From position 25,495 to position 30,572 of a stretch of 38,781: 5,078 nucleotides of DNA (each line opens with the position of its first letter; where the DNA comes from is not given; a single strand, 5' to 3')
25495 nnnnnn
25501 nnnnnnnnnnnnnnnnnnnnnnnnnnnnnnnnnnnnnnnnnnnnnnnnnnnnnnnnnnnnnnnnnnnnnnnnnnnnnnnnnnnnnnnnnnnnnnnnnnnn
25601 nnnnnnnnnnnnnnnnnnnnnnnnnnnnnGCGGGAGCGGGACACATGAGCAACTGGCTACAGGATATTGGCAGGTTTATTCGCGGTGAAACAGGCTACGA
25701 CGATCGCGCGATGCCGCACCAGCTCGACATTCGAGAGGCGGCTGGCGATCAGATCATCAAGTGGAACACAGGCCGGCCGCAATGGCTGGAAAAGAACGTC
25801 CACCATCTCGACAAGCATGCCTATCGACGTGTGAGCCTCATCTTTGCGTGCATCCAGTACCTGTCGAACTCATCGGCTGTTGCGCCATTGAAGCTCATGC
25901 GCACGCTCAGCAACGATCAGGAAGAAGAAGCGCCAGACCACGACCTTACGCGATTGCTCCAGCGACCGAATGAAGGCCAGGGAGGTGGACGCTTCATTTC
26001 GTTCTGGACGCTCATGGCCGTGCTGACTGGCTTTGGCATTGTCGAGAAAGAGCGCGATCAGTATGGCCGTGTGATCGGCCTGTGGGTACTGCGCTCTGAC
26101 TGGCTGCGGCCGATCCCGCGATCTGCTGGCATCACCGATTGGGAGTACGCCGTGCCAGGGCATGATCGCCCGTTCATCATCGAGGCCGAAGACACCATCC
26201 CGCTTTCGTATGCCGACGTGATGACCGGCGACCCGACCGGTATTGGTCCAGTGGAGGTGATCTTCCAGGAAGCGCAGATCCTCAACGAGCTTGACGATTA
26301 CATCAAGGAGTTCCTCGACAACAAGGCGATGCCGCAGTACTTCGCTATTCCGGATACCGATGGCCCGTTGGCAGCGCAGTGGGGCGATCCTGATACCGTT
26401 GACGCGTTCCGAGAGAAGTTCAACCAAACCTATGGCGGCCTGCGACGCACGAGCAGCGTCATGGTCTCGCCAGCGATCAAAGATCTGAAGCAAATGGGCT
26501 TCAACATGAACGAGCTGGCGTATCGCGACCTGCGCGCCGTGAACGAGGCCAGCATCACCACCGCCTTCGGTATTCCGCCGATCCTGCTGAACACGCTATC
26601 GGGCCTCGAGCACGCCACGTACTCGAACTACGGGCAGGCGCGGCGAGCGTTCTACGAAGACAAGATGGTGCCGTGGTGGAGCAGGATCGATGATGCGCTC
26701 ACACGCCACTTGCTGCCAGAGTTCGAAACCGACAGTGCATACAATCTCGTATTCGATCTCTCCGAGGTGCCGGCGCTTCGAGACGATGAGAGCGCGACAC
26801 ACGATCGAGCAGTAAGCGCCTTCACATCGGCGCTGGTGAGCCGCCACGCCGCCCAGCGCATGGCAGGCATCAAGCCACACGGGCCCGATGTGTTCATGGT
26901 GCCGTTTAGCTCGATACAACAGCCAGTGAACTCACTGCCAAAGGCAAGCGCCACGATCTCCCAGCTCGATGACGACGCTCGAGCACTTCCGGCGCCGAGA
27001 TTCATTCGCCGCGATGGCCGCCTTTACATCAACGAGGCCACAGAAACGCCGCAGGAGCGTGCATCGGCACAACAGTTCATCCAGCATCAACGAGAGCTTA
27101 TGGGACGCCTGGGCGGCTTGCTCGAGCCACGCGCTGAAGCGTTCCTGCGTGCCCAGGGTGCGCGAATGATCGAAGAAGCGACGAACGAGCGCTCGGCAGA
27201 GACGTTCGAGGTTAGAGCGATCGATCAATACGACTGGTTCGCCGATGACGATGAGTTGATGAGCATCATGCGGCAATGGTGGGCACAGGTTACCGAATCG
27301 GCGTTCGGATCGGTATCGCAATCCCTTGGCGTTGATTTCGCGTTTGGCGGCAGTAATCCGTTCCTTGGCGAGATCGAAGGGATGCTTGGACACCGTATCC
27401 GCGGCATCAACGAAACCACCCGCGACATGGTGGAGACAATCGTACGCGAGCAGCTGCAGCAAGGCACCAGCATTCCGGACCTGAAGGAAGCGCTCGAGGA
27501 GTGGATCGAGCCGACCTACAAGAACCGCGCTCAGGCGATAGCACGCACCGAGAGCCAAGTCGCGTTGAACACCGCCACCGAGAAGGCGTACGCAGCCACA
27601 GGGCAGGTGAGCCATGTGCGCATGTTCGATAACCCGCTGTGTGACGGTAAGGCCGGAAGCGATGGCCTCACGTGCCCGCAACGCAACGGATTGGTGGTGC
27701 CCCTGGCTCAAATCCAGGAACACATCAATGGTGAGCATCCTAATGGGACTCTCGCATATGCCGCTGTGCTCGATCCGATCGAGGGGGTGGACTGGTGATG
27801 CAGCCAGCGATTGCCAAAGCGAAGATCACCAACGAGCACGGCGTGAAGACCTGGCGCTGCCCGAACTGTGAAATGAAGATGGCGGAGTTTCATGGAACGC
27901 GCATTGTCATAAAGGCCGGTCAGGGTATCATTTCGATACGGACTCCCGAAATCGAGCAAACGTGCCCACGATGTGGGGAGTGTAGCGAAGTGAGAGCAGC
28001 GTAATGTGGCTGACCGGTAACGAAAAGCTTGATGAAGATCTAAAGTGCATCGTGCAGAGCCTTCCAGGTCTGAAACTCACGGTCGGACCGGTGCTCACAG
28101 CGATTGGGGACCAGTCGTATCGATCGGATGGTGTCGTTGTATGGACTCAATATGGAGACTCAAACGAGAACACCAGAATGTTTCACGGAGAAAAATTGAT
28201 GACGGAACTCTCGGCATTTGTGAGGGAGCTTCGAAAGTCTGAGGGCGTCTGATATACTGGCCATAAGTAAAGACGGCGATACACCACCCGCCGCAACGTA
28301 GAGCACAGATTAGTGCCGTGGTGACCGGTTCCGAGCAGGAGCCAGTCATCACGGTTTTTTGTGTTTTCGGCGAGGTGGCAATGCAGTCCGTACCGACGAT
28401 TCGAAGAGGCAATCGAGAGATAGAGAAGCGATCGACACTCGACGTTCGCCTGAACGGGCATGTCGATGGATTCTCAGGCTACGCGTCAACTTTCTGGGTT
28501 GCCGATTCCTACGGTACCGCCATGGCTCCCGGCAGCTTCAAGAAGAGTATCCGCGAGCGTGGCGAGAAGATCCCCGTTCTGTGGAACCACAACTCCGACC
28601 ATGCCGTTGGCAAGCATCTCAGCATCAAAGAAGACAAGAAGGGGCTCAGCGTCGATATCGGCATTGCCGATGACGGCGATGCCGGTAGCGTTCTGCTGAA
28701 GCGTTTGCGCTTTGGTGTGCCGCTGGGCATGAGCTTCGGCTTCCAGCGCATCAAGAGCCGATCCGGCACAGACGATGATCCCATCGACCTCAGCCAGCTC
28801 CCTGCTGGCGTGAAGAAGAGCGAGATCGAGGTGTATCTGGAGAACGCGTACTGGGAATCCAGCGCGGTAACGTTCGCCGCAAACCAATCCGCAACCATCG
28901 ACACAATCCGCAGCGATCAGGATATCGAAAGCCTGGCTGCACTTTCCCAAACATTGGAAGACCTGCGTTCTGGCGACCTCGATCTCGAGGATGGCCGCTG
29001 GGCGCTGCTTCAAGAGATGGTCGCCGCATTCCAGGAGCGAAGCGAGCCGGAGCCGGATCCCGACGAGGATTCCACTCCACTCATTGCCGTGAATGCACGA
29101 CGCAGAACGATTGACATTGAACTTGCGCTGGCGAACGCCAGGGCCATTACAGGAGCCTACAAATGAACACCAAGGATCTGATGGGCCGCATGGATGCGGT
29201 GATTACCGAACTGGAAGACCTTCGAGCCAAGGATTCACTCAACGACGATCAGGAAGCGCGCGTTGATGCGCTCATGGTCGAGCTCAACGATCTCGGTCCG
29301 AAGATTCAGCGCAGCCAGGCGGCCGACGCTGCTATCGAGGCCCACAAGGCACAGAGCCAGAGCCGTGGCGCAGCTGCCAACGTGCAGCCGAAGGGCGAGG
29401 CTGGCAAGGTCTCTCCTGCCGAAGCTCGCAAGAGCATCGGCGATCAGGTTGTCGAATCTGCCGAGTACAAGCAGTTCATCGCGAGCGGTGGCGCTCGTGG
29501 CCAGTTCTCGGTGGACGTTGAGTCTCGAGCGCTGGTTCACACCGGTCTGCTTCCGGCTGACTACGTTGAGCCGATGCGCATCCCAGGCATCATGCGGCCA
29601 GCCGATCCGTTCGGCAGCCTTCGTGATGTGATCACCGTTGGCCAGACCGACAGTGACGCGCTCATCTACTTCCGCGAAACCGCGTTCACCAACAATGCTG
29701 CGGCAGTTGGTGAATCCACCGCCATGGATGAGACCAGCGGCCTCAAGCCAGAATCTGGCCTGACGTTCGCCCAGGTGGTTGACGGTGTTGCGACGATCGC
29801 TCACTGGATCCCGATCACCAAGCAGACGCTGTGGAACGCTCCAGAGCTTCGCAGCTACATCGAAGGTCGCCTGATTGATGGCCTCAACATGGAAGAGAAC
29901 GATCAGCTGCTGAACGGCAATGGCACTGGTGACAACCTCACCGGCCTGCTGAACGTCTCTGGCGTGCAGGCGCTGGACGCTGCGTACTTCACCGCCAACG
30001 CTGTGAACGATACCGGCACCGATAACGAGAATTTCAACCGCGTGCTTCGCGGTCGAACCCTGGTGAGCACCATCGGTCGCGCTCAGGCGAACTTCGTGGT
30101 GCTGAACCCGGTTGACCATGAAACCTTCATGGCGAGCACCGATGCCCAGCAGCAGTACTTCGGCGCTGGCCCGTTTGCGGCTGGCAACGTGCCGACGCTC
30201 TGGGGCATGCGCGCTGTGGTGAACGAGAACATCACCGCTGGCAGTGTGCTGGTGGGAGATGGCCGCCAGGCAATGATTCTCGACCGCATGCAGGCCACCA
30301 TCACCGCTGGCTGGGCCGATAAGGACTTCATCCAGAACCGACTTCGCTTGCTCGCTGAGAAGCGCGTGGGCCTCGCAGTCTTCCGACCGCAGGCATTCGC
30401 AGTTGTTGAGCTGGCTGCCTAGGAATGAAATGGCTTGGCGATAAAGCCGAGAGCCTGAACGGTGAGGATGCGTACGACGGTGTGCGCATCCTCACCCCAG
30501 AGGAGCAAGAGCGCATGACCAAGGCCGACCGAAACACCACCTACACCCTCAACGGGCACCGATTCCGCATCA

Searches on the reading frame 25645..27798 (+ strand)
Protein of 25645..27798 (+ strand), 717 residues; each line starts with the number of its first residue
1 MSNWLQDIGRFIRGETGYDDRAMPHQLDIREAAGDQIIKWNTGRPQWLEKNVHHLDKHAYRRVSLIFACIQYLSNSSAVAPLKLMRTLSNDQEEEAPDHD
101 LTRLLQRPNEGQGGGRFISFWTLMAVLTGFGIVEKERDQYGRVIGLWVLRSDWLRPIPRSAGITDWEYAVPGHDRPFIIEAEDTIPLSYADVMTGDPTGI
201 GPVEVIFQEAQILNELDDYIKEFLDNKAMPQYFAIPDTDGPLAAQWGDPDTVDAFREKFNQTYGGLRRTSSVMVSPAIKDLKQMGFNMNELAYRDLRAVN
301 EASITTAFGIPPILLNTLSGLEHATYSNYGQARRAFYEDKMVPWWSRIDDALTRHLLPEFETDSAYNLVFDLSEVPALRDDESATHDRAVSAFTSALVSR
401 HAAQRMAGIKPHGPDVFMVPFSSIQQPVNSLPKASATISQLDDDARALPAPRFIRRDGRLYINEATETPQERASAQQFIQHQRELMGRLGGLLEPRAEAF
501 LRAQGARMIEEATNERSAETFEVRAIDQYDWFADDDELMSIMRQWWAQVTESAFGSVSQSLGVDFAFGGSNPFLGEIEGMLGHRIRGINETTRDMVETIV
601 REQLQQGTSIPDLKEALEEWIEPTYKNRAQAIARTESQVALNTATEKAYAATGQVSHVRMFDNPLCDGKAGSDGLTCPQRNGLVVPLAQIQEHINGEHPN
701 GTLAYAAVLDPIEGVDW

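Call 76: search_protein_families(library=pfam, proteins=[window:25645-27798:+], max_evalue=0.001)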
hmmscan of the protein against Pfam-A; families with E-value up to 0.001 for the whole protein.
window:25645-27798:+ (717 aa): 2 families
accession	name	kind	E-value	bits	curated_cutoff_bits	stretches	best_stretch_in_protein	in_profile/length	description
PF04860.17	Phage_portal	-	2.1e-52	178.8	39.1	1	66-400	3-313/321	Phage portal protein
PF04233.19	Phage_Mu_F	-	1.1e-05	26.6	29.6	1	596-675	3-87/112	Phage Mu protein F like protein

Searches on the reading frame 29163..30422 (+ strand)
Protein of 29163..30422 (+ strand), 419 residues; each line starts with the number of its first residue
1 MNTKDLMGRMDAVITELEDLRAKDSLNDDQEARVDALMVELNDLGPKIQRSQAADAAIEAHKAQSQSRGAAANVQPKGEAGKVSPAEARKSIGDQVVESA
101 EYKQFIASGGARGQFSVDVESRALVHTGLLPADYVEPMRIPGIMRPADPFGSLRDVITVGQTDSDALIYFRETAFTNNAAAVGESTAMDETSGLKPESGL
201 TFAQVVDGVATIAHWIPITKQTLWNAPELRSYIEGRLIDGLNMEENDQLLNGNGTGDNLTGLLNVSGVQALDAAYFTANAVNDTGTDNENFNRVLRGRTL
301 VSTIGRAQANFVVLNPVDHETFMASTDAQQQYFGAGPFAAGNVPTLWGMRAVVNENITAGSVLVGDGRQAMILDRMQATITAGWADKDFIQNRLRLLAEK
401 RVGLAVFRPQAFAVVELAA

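Call 76: search_protein_families(library=pfam, proteins=[window:29163-30422:+], max_evalue=0.001)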
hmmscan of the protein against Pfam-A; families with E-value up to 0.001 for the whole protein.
window:29163-30422:+ (419 aa): 1 family
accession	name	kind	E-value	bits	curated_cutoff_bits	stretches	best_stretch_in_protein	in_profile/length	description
PF05065.19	Phage_capsid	-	6.6e-37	127.9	24.2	1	135-416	5-279/280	Phage capsid family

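Call 77: search_dna_similar(query=window:29163-30422:+, collection=phages, mode=protein, max_rows=12)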
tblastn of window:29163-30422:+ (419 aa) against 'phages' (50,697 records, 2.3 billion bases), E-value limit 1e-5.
Records with a match: 819; places in all: 819; records where one place covers at least 80% of the query: 400.
Best place of each record, by identity: <60% 819.
By first word of the organism name: Mycobacterium 230; Arthrobacter 158; Microbacterium 94; Gordonia 64; Pseudomonas 44; Escherichia 35; Vibrio 26; Moraxella 23; Xanthomonas 16; Klebsiella 15; and 33 more.
By host as written in the record: Mycobacterium smegmatis mc2 155 174; Arthrobacter sp. ATCC 21022 102; Microbacterium foliorum NRRL B-24224 53; Gordonia terrae 3612 41; Microbacterium foliorum NRRL B-24224 SEA 31; Escherichia coli 28; Moraxella catarrhalis 23; Arthrobacter globiformis B-2979 21; and 141 more.
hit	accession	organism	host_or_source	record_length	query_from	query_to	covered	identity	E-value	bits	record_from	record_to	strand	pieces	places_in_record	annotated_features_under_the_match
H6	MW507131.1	Arthrobacter phage Leona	Arthrobacter globiformis B-2979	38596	35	419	92%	36.2%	9e-38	151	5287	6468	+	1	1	6: major capsid protein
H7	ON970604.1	Arthrobacter phage TaylorSipht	Arthrobacter globiformis B-2979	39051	16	419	96%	33.8%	9e-34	139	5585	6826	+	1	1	7: major capsid protein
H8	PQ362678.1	Arthrobacter phage Juno112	Arthrobacter globiformis B-2979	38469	35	419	92%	35.4%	1e-37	151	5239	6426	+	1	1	6: major capsid protein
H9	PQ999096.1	Arthrobacter phage PhluffyCoco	Arthrobacter globiformis B-2979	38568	35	419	92%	35.4%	1e-37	151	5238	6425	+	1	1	6: major capsid protein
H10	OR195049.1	Arthrobacter phage RedFox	Arthrobacter globiformis B-2979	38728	35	419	92%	35.4%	1e-37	151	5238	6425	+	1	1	6: major capsid protein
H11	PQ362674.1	Arthrobacter phage KHumphrey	Arthrobacter atrocyaneus NRRL B-2883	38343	35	419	92%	35.4%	2e-37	150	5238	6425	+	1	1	6: major capsid protein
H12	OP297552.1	Arthrobacter phage Renna12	Arthrobacter globiformis B-2979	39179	26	419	94%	34.5%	9e-36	145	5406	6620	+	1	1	7: major capsid protein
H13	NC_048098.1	Arthrobacter phage Andrew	Arthrobacter globiformis NRRL B-2979 SEA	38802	35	418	92%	35.0%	2e-35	144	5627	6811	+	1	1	7: major capsid protein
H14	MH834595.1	Arthrobacter phage Andrew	Arthrobacter globiformis NRRL B-2979 SEA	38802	35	418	92%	35.0%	2e-35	144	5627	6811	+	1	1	7: major capsid protein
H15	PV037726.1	Xanthomonas phage Valrath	Xanthomonas campestris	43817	23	419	95%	33.8%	1e-32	136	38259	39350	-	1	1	major head protein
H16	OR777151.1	Arthrobacter phage Marchesin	Arthrobacter sp. B10-11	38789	38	419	91%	35.0%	2e-36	147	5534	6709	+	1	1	major head protein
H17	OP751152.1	Arthrobacter phage Eesa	Arthrobacter globiformis B-2979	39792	26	419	94%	33.7%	5e-34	140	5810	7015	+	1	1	7: major capsid protein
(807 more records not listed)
